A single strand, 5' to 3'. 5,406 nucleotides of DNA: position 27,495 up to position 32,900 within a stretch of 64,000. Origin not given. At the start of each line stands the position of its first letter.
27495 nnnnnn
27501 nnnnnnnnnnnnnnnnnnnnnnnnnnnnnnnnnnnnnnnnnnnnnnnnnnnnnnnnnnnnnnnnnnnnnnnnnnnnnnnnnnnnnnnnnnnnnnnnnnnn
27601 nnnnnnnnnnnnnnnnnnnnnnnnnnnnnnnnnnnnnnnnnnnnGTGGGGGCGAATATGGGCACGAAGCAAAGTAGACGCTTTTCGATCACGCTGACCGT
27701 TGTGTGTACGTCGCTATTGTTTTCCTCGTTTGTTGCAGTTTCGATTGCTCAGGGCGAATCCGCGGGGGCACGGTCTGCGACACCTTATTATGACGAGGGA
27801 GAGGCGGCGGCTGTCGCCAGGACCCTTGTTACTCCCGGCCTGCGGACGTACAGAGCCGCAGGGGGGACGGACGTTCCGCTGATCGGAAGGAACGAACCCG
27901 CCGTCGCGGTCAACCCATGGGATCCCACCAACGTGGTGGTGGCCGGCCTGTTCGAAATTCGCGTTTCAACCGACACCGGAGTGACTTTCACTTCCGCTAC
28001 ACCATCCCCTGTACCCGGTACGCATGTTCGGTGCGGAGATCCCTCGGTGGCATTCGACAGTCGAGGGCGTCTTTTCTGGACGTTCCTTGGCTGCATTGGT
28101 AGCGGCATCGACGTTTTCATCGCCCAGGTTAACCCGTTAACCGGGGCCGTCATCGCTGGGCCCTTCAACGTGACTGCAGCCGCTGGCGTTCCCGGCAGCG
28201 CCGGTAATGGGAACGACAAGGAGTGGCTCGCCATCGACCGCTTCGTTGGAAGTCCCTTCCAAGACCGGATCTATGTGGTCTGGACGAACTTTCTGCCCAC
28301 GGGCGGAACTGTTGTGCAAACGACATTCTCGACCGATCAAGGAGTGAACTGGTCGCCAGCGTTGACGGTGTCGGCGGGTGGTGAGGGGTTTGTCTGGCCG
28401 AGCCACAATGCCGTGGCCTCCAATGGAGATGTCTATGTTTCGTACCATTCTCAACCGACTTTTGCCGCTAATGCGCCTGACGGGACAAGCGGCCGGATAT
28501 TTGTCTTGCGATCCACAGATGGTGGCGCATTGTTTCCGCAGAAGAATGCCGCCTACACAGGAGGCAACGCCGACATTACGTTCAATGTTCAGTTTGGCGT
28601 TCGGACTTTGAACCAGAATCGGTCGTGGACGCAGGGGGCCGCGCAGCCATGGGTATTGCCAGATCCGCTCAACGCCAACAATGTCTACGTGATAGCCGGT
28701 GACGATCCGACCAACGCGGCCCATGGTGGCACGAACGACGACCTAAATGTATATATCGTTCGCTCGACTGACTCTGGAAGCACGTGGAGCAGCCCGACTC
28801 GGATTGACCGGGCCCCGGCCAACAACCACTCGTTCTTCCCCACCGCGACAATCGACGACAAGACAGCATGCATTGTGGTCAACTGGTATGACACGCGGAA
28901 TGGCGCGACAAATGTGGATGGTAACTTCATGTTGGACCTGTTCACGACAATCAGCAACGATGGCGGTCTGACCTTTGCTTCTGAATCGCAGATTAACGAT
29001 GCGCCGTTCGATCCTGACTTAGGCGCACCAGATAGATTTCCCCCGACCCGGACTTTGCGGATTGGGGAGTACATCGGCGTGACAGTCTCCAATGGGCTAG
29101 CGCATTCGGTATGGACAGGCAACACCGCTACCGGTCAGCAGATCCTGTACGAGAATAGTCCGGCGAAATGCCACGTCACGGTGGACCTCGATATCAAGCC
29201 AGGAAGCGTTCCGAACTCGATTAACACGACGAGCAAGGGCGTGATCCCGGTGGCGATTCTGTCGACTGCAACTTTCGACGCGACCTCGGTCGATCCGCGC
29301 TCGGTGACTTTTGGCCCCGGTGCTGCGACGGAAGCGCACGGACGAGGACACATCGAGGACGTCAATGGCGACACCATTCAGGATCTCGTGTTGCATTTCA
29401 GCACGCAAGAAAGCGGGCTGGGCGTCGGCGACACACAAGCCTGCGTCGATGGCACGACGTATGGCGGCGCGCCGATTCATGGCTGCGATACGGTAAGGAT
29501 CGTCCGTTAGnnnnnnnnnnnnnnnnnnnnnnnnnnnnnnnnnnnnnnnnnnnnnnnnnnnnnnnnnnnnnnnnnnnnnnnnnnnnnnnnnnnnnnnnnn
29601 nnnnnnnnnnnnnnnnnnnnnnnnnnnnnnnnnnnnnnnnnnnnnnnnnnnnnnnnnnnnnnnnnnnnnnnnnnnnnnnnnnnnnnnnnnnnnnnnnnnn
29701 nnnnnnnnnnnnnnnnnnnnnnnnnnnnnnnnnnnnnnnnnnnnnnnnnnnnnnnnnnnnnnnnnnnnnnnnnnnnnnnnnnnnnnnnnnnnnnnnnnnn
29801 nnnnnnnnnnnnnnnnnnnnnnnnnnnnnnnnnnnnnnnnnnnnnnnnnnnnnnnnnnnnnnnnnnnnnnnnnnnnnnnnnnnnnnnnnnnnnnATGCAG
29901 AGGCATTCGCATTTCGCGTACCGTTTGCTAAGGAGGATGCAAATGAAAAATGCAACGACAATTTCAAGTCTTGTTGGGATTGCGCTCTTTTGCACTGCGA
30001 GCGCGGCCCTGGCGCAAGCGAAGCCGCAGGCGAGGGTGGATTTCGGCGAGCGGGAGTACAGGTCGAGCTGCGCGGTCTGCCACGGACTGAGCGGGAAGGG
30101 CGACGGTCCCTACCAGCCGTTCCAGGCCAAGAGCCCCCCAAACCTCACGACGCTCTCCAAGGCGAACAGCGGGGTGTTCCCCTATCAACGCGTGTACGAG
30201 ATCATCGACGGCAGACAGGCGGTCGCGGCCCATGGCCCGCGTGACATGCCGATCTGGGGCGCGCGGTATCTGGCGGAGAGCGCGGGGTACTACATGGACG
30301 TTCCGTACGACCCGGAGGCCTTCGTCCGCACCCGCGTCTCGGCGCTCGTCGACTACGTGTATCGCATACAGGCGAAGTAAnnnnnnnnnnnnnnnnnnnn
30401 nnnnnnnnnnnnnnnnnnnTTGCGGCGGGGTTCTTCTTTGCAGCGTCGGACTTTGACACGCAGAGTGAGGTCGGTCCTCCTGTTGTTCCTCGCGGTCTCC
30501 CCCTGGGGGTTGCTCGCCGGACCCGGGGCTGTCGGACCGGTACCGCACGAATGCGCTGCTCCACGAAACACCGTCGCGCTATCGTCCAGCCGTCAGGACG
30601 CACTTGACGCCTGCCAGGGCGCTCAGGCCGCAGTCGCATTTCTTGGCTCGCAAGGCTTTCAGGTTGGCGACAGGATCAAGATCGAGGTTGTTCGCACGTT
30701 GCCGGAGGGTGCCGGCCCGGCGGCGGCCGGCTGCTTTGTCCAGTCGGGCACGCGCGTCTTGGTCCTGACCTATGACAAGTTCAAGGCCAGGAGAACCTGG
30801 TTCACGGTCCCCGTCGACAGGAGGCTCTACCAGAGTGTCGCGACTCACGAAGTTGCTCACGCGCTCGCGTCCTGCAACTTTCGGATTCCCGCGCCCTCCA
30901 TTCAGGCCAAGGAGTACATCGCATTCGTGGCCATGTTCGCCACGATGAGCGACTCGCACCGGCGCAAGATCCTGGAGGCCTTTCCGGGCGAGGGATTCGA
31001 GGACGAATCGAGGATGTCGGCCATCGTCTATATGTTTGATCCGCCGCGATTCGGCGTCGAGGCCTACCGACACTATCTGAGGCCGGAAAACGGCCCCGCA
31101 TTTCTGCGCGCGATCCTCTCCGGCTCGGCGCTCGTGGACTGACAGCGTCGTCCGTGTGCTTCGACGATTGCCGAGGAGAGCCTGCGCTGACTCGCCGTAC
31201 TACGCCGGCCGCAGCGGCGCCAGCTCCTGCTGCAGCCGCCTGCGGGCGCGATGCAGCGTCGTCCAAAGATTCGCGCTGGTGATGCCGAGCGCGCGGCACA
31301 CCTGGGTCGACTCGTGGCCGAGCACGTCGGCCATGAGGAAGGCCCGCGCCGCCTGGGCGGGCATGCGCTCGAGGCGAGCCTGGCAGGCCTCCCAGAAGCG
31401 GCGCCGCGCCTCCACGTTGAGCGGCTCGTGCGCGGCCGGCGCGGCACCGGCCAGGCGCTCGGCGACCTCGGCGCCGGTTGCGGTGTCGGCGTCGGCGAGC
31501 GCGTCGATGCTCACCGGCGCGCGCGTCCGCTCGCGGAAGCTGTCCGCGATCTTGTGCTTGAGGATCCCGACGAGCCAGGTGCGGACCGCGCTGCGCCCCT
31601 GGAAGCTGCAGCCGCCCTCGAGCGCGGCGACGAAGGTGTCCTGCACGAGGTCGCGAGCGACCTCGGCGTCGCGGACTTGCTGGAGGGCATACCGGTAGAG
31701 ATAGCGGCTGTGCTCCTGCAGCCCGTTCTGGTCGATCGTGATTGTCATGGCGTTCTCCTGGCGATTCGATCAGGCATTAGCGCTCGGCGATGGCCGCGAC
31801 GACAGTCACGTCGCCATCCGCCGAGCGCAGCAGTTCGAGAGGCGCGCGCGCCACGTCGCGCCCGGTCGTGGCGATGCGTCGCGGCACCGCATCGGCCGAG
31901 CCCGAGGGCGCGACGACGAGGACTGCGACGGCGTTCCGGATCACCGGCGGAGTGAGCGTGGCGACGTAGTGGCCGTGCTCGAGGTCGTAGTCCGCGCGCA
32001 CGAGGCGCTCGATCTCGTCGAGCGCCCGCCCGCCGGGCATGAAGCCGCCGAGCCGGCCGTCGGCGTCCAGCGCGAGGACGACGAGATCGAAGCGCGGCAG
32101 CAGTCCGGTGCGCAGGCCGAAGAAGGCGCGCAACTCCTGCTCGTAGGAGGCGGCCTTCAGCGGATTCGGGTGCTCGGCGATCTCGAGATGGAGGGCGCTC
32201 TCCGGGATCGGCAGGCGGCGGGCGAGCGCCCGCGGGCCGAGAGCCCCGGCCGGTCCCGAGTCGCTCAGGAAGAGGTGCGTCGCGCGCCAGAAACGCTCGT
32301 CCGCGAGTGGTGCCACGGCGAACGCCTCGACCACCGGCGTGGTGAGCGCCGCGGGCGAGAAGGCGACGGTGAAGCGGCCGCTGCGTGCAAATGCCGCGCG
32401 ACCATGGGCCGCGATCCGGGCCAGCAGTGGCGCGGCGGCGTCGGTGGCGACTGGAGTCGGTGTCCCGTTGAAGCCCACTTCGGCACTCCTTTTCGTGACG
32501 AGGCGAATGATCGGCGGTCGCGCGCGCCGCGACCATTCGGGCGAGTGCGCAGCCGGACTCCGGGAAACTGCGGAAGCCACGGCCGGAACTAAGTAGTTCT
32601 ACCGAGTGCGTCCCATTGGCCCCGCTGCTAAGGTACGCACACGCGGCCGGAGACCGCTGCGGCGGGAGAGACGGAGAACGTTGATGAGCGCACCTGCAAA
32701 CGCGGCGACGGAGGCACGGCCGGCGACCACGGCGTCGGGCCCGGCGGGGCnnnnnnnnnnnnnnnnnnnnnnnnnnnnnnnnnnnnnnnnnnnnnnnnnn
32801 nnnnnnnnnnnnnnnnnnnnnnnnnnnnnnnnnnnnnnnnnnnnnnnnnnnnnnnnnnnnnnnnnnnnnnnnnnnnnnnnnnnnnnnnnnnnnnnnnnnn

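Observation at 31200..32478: Orphan ECF sigma factor co-oriented behind a 6-phosphogluconolactonase-fold pseudoenzyme instead of an anti-sigma factor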

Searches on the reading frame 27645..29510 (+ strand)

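Call 3: search_protein_families(library=pfam, proteins=[window:27645-29510:+], max_evalue=0.01)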
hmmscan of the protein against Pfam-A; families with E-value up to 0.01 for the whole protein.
window:27645-29510:+ (621 aa): 3 families
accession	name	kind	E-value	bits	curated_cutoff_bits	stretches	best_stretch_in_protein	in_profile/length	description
PF13088.12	BNR_2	-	9.6e-06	25.6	31.4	1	222-454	80-258/277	BNR repeat-like domain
PF24316.1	Tli3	-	0.00083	20.1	27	0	355-387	72-101/129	T6SS Tli3 immunity protein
PF02012.26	BNR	-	0.0077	16.5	27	0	228-238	2-12/12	BNR/Asp-box repeat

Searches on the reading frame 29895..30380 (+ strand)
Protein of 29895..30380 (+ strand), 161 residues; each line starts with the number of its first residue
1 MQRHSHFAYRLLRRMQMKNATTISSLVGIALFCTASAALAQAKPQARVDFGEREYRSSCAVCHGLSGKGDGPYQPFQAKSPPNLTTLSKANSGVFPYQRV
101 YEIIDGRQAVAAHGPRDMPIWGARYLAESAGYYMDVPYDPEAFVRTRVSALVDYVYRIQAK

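Call 3: search_protein_families(library=pfam, proteins=[window:29895-30380:+], max_evalue=0.01)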
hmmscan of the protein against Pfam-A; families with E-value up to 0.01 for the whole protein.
window:29895-30380:+ (161 aa): 2 families
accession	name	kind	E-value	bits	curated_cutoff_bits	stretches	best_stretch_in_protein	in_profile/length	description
PF13442.11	Cytochrome_CBB3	-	2.8e-06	28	27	1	48-123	3-53/68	Cytochrome C oxidase, cbb3-type, subunit III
PF00034.26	Cytochrom_C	-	0.00039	22.1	21.3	1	51-93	4-39/90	Cytochrome c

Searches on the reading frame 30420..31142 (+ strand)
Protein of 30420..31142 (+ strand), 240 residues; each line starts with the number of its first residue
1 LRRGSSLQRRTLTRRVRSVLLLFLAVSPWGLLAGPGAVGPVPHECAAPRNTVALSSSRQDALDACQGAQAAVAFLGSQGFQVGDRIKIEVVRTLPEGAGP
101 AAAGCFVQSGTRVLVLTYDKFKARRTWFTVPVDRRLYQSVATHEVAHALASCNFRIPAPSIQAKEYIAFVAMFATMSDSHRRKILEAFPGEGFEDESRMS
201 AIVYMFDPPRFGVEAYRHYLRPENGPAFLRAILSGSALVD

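Call 3: search_protein_families(library=pfam, proteins=[window:30420-31142:+], max_evalue=0.01)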
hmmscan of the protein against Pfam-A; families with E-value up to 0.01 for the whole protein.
window:30420-31142:+ (240 aa): 1 family
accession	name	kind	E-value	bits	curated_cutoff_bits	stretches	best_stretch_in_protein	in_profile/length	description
PF20344.3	DUF6639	-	9.3e-45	153.5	27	1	20-238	9-227/231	Family of unknown function (DUF6639)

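Call 4: search_protein_families(library=ncbifam, proteins=[window:30420-31142:+], max_evalue=0.01)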
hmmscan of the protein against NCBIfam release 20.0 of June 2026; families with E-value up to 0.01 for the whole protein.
window:30420-31142:+ (240 aa): 0 families

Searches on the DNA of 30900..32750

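Call 72: search_rna_families(source=window, start=30900, end=32750, threshold=evalue, max_evalue=1)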
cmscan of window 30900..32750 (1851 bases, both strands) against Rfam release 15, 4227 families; matches with E-value up to 1: 0.
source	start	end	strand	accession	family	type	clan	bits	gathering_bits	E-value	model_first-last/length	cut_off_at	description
